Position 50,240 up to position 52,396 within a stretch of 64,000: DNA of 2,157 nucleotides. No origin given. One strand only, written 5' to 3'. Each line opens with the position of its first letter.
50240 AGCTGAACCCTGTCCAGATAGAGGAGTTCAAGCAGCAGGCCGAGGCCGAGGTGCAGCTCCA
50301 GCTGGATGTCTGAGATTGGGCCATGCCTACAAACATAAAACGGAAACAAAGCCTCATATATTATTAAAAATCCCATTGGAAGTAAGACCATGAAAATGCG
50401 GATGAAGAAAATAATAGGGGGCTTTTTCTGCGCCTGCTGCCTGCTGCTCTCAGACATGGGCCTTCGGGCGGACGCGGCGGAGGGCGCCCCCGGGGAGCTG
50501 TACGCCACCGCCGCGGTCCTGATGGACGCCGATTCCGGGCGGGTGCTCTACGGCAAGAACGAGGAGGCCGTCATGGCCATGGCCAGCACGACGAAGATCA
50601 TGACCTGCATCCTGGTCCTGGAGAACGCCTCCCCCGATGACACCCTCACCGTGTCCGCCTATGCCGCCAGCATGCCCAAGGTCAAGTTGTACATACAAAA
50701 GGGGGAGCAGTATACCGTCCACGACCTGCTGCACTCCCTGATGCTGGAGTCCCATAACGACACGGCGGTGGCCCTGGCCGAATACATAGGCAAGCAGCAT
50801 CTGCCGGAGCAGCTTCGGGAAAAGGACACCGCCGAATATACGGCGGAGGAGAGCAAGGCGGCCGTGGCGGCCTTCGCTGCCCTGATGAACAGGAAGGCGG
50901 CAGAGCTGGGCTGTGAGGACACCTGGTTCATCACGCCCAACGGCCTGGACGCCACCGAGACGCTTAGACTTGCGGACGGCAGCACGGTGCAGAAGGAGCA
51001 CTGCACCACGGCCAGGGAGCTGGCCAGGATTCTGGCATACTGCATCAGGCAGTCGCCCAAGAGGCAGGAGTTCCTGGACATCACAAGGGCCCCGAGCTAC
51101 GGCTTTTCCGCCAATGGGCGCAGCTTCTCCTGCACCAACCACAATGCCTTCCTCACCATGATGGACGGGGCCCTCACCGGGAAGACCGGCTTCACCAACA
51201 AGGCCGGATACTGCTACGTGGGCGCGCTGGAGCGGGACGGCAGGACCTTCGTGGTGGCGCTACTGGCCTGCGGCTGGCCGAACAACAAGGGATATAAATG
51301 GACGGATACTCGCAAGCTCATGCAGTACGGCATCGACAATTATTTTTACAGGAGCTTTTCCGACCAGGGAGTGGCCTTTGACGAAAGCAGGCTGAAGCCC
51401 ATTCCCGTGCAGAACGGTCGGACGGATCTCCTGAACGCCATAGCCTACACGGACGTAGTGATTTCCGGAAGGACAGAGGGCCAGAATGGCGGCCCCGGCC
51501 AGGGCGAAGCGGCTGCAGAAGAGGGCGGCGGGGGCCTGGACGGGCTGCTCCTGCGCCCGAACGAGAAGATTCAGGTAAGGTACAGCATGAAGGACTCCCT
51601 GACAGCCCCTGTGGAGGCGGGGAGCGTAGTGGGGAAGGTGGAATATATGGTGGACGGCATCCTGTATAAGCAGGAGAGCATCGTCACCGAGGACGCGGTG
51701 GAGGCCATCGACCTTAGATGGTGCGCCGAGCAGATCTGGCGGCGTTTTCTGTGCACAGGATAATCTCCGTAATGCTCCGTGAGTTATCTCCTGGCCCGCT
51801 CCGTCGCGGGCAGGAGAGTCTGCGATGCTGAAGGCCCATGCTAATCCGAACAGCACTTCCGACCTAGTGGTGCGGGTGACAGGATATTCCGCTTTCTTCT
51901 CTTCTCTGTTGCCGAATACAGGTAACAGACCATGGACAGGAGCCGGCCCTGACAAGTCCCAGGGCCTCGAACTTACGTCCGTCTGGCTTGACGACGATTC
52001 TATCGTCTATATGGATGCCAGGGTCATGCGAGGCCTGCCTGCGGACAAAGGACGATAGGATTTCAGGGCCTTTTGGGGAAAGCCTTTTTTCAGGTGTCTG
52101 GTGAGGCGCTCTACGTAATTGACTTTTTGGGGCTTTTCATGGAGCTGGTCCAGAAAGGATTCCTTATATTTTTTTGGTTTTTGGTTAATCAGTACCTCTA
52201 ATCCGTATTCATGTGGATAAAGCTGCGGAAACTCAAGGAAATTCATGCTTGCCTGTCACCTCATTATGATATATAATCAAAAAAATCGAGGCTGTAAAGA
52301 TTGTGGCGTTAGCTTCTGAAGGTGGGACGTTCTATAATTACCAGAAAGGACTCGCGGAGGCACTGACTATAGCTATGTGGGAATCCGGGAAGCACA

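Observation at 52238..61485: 9.2-kb sugar cassette bounded by duplicated copies of the zapA promoter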

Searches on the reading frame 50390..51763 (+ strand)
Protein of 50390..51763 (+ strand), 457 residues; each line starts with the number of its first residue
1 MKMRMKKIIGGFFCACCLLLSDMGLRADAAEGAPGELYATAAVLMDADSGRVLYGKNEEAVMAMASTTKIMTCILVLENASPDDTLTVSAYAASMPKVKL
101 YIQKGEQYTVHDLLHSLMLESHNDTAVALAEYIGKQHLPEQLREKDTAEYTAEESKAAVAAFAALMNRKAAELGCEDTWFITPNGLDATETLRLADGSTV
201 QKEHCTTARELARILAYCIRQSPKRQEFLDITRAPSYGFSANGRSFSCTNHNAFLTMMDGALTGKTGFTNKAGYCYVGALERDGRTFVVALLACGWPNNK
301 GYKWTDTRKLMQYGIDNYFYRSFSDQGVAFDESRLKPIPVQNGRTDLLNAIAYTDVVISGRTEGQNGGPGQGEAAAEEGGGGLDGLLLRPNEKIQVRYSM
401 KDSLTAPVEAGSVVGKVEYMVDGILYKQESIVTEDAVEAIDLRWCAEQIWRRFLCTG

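Call 7: search_protein_families(library=pfam, proteins=[window:50390-51763:+])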
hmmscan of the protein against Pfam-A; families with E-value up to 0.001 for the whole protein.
window:50390-51763:+ (457 aa): 4 families
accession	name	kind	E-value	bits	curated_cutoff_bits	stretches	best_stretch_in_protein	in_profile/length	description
PF00768.25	Peptidase_S11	-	5.3e-43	147.6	27.6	2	33-134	7-116/239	D-alanyl-D-alanine carboxypeptidase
PF13354.11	Beta-lactamase2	-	3.2e-09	36.9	22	1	43-237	3-169/214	Beta-lactamase enzyme family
PF07943.18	PBP5_C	-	6.2e-08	33.1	21.2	1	391-438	43-90/91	Penicillin-binding protein 5, C-terminal domain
PF02113.21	Peptidase_S13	-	6e-07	29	22.8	0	189-268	325-397/444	D-Ala-D-Ala carboxypeptidase 3 (S13) family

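Call 8: search_protein_families(library=ncbifam, proteins=[window:50390-51763:+])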
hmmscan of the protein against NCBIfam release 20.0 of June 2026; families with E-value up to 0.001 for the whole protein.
window:50390-51763:+ (457 aa): 9 families
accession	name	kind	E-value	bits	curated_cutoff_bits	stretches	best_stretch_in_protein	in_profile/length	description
NF038273.1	strep_PBP3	exception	7.5e-30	104.2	490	2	34-134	23-131/407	D-alanyl-D-alanine carboxypeptidase PBP3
NF000471.1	vanY_of_D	exception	2.8e-23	82.7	625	1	37-292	97-333/354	transpeptidase-like D-Ala-D-Ala carboxypeptidase VanY-D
NF038258.2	PBP4_Staph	exception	4.2e-22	78.5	500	1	38-322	39-310/366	penicillin-binding protein PBP4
NF008489.0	PRK11397.1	equivalog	8.4e-21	74.1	610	1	29-318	27-283/389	serine-type D-Ala-D-Ala carboxypeptidase DacD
NF008668.0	PRK11669.1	equivalog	2.9e-19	69.3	294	2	30-132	32-138/316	D-alanyl-D-alanine endopeptidase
NF007445.0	PRK10001.1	equivalog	1.8e-16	59.9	765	1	18-134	18-145/400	serine-type D-Ala-D-Ala carboxypeptidase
NF008059.0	PRK10793.1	equivalog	2.5e-16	59.4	694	2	36-134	43-152/403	D-alanyl-D-alanine carboxypeptidase DacA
TIGR00666.1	PBP4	equivalog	0.00073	18.4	107.8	0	188-267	297-369/397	D-alanyl-D-alanine carboxypeptidase/D-alanyl-D-alanine endopeptidase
NF033103.1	bla_class_A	equivalog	0.0009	18.5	200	0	45-135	18-113/257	class A beta-lactamase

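Call 20: find_encoding_contigs(protein=window:50390-51763:+, flank=10000, max_places=10)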
Protein window:50390-51763:+ (457 aa): 22 contigs read that carry it; 3 places shown.
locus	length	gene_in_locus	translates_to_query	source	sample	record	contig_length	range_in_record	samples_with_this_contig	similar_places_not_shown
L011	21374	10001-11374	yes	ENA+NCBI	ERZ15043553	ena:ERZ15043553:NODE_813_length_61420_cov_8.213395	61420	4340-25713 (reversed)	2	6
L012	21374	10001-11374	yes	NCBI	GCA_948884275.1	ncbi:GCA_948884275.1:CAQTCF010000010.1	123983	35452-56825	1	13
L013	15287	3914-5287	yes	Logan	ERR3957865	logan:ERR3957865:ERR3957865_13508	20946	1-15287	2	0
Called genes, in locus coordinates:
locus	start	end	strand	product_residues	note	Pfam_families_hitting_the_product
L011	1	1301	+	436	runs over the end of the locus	PF19289:PmbA_TldD_3rd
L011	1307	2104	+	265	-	PF00072:Response_reg, PF00486:Trans_reg_C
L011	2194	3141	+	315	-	PF00005:ABC_tran, PF13304:AAA_21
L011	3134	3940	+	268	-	PF12730:ABC2_membrane_4 (weak)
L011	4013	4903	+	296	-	PF00512:HisKA, PF02518:HATPase_c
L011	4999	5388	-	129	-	PF08780:NTase_sub_bind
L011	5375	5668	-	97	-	PF01909:NTP_transf_2, PF18765:Polbeta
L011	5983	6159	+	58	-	PF01165:Ribosomal_S21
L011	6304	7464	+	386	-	PF00768:Peptidase_S11, PF13354:Beta-lactamase2, PF07943:PBP5_C (weak)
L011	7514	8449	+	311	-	PF00149:Metallophos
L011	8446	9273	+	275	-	PF02616:SMC_ScpA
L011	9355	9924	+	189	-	PF04079:SMC_ScpB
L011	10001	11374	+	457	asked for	PF00768:Peptidase_S11, PF02113:Peptidase_S13 (faint), PF13354:Beta-lactamase2, PF00768:Peptidase_S11, PF07943:PBP5_C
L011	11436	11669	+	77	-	-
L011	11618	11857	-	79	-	-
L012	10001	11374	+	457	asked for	PF00768:Peptidase_S11, PF02113:Peptidase_S13 (faint), PF13354:Beta-lactamase2, PF00768:Peptidase_S11, PF07943:PBP5_C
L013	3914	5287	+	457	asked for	PF00768:Peptidase_S11, PF02113:Peptidase_S13 (faint), PF13354:Beta-lactamase2, PF00768:Peptidase_S11, PF07943:PBP5_C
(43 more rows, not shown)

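Call 46: find_homologous_proteins(query=window:50390-51763:+, max_evalue=1e-100)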
Query window:50390-51763:+ (457 aa): 4879 proteins with E <= 1e-100 among 8000 candidates; the best 120 are listed.
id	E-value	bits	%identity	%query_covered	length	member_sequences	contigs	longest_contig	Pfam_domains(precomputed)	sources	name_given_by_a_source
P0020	0.0e+0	1039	100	100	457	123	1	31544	PF13354.13,PF02113.21,PF07943.19,PF00768.26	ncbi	-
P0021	9.0e-290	979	99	95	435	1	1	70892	PF13354.13,PF02113.21,PF07943.19,PF00768.26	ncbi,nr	ncbi:MAG: D-alanyl-D-alanine carboxypeptidase [Lachnospiraceae bacterium]|nr:D-alanyl-D-alanine carb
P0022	1.2e-280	949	94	100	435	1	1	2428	PF13354.13,PF02113.21,PF07943.19,PF00768.26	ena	-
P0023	5.0e-279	944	89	100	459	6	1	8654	PF13354.13,PF02113.21,PF00768.26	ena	-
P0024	7.7e-267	904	100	87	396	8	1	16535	PF13354.13,PF07943.19,PF00768.26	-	-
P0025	1.7e-256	869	82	100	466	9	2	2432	PF13354.13,PF07943.19,PF00768.26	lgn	-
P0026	1.7e-255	866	84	100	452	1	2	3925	PF13354.13,PF02113.21,PF07943.19,PF00768.26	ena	-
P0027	1.4e-253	860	82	100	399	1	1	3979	PF13354.13,PF02113.21,PF07943.19,PF00768.26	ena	-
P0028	6.7e-239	811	97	81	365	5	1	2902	PF07943.19,PF00768.26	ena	-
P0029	1.2e-232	791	77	100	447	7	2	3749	PF13354.13,PF00768.26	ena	-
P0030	2.0e-227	774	76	100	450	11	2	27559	PF13354.13,PF00768.26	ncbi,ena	-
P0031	9.9e-227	771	74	100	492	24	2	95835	PF13354.13,PF02113.21,PF07943.19,PF00768.26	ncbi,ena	-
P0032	1.0e-221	755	73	100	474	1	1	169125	PF13354.13,PF07943.19,PF00768.26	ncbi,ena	-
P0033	3.5e-219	746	74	100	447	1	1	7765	PF13354.13,PF07943.19,PF00768.26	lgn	-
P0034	5.6e-218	743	73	99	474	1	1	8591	PF13354.13,PF02113.21,PF07943.19,PF00768.26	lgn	-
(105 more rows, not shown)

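Call 47: find_encoding_contigs(protein=P0023, flank=10000, max_places=5)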
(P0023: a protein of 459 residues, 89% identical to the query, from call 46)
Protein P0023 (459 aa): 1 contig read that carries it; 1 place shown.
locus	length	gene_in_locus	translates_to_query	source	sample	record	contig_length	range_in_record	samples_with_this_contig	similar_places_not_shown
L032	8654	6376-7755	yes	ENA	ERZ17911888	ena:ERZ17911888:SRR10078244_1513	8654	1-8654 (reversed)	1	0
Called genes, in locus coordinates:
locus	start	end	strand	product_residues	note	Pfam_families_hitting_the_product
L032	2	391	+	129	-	?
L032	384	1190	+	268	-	PF12730:ABC2_membrane_4 (weak)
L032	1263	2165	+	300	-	PF00512:HisKA, PF02518:HATPase_c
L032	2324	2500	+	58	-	PF01165:Ribosomal_S21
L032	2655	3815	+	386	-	PF00768:Peptidase_S11, PF13354:Beta-lactamase2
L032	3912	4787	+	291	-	PF00149:Metallophos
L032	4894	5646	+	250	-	PF02616:SMC_ScpA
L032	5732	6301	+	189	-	PF04079:SMC_ScpB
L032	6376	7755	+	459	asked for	PF00768:Peptidase_S11, PF02113:Peptidase_S13 (faint), PF13354:Beta-lactamase2, PF00768:Peptidase_S11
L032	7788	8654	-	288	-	?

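Call 48: find_encoding_contigs(protein=P0022, flank=10000, max_places=5)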
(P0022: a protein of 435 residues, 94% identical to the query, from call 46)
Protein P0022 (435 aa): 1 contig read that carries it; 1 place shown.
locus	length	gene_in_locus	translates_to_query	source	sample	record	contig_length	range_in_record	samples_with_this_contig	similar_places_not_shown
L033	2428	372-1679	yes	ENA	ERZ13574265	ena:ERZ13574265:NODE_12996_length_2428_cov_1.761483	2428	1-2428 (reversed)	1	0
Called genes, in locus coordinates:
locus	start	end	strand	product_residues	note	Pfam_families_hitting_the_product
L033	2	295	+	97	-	?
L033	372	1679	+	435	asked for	PF00768:Peptidase_S11, PF02113:Peptidase_S13 (faint), PF13354:Beta-lactamase2, PF00768:Peptidase_S11, PF07943:PBP5_C (weak)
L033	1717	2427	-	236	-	?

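Call 49: search_protein_families(library=pfam, proteins=[L032:7788-8654:-, L033:1717-2427:-], max_evalue=0.01)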
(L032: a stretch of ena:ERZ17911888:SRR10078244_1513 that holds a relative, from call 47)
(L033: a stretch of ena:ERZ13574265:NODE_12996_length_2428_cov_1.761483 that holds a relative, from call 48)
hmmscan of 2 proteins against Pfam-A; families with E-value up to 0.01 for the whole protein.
L032:7788-8654:- (288 aa): 2 families
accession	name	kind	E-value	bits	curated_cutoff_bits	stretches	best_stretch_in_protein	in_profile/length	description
PF12833.13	HTH_18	-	5.6e-22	78.3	33.6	1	203-280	1-78/80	Helix-turn-helix domain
PF00165.29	HTH_AraC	-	7.9e-19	67.8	26.6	2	251-280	13-41/42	Bacterial regulatory helix-turn-helix proteins, AraC family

L033:1717-2427:- (236 aa): 3 families
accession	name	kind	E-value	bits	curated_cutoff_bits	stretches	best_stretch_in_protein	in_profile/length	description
PF12833.13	HTH_18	-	1.1e-24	87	33.6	1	158-235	1-78/80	Helix-turn-helix domain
PF00165.29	HTH_AraC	-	5.1e-20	71.6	26.6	2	206-235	13-41/42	Bacterial regulatory helix-turn-helix proteins, AraC family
PF00072.30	Response_reg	-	3.4e-15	56.6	30.2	1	5-93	23-110/111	Response regulator receiver domain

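Call 55: find_encoding_contigs(protein=P0021, flank=10000, max_places=4)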
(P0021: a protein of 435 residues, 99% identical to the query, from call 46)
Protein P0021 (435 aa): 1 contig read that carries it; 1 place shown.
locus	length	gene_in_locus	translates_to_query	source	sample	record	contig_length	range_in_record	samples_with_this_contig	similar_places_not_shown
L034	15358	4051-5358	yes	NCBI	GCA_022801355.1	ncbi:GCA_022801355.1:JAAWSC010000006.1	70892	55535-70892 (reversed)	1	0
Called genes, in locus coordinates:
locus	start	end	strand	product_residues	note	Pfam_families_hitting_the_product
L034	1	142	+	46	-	PF01165:Ribosomal_S21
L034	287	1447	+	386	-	PF00768:Peptidase_S11, PF13354:Beta-lactamase2, PF07943:PBP5_C (weak)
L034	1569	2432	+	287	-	PF00149:Metallophos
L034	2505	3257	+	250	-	PF02616:SMC_ScpA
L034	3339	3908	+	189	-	PF04079:SMC_ScpB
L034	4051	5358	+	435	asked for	PF00768:Peptidase_S11, PF02113:Peptidase_S13 (faint), PF13354:Beta-lactamase2, PF00768:Peptidase_S11, PF07943:PBP5_C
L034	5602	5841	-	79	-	-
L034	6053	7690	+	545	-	PF00672:HAMP (weak), PF06580:His_kinase, PF02518:HATPase_c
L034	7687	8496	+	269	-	PF00072:Response_reg, PF00165:HTH_AraC (faint), PF12833:HTH_18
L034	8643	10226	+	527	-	PF01547:SBP_bac_1 (weak), PF13416:SBP_bac_8, PF12010:DUF3502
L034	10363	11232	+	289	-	PF00528:BPD_transp_1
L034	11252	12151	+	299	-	PF00528:BPD_transp_1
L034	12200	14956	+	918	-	-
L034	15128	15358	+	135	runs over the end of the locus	PF05164:ZapA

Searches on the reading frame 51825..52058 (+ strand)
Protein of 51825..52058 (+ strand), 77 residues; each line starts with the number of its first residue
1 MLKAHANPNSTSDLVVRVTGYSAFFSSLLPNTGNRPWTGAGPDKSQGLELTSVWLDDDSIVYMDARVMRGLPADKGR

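Call 7: search_protein_families(library=pfam, proteins=[window:51825-52058:+])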
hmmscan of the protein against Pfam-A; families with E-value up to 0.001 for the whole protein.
window:51825-52058:+ (77 aa): 1 family
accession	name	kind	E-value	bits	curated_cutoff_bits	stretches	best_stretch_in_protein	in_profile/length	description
PF01228.26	Gly_radical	-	0.0003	21.7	22.2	1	2-25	82-105/106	Glycine radical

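Call 8: search_protein_families(library=ncbifam, proteins=[window:51825-52058:+])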
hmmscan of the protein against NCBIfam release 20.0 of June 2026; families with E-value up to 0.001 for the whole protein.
window:51825-52058:+ (77 aa): 3 families
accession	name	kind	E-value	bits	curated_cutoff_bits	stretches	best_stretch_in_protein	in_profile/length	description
TIGR01774.1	PFL2-3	subfamily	7.1e-05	21.2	678.2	1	2-30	744-772/786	formate C-acetyltransferase/glycerol dehydratase family glycyl radical enzyme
TIGR04394.1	choline_CutC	equivalog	0.00019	20.1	1050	1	1-28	745-772/789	choline trimethylamine-lyase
NF048011.1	SfplDhtHpsGDes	equivalog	0.00051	18.4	1000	1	2-31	779-808/821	(2S)-3-sulfopropanediol dehydratase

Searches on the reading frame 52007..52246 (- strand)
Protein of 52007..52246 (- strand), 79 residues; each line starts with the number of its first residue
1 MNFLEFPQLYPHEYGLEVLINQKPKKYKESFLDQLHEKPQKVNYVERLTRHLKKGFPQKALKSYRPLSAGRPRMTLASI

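Call 7: search_protein_families(library=pfam, proteins=[window:52007-52246:-])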
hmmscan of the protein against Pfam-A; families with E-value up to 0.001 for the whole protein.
window:52007-52246:- (79 aa): 0 families

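Call 8: search_protein_families(library=ncbifam, proteins=[window:52007-52246:-])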
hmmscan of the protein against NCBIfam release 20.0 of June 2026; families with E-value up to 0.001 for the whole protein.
window:52007-52246:- (79 aa): 0 families

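Call 29: find_homologous_proteins(query=window:52007-52246:-, max_evalue=0.01)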
Query window:52007-52246:- (79 aa): 2 proteins with E <= 0.01 among 2 candidates.
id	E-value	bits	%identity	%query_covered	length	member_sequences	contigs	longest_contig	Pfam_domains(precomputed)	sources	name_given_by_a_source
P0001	1.2e-44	167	99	100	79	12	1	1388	-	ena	-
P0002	3.9e-14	70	63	80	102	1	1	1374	-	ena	-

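Call 30: find_encoding_contigs(protein=P0002, flank=10000)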
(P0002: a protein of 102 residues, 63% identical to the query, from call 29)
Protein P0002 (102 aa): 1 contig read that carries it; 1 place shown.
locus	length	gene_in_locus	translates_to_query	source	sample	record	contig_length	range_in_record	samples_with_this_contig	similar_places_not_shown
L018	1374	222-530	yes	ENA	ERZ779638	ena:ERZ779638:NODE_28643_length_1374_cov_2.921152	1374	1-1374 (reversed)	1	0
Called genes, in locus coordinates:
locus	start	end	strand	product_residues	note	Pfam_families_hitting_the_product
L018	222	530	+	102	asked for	-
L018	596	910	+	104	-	PF02604:PhdYeFM_antitox (weak)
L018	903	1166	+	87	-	PF06769:YoeB_toxin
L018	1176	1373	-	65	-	?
